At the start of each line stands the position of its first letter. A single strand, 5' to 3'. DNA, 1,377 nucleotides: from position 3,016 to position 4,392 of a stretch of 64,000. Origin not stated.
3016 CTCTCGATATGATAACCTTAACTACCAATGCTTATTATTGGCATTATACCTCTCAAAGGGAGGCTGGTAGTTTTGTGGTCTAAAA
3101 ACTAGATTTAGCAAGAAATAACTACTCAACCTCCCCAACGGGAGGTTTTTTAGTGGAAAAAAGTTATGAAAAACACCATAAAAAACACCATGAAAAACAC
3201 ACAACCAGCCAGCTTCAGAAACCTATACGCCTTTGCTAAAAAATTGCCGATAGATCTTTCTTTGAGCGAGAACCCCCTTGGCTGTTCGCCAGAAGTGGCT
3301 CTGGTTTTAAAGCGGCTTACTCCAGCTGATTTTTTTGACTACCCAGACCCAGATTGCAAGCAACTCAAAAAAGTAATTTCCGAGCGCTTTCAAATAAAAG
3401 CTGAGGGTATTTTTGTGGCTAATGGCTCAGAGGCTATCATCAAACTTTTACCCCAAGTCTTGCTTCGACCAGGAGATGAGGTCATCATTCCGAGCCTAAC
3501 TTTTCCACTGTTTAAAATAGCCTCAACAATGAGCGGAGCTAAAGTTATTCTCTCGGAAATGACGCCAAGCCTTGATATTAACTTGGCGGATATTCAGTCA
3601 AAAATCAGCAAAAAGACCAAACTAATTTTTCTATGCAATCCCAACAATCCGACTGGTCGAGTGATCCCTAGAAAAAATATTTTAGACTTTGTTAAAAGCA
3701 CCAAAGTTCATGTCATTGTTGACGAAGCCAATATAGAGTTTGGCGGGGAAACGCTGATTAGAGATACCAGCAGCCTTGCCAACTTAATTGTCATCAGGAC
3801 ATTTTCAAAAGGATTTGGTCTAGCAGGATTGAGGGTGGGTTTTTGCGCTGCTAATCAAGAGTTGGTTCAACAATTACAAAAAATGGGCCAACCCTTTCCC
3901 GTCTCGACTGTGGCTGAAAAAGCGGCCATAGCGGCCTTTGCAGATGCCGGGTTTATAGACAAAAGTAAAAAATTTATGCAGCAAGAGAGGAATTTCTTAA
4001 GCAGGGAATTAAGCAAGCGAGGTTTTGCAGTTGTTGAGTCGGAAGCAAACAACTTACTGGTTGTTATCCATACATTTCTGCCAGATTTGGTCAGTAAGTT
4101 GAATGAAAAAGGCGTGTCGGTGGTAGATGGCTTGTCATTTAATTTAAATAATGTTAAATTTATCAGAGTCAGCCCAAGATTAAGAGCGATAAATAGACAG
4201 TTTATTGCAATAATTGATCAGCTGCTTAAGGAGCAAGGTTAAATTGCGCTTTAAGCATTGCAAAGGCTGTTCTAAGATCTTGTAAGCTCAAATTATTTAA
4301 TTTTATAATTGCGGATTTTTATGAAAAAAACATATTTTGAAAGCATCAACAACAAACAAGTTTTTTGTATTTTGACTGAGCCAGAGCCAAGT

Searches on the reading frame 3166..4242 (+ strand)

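Call 7: search_protein_families(library=pfam, proteins=[window:3166-4242:+], max_evalue=0.01)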
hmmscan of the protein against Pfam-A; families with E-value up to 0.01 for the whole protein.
window:3166-4242:+ (358 aa): 4 families
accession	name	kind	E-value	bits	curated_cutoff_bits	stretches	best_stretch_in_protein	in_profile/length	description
PF00155.27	Aminotran_1_2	-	6.5e-57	193.8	19.7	1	29-337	4-346/361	Aminotransferase class I and II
PF00266.25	Aminotran_5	-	1.7e-10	40.9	21.5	1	67-188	48-177/371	Aminotransferase class-V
PF01041.23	DegT_DnrJ_EryC1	-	4.9e-09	36.3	19.8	1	64-188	26-147/360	DegT/DnrJ/EryC1/StrS aminotransferase family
PF01053.26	Cys_Met_Meta_PP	-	3.5e-07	29.5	27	1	78-187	67-174/381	Cys/Met metabolism PLP-dependent enzyme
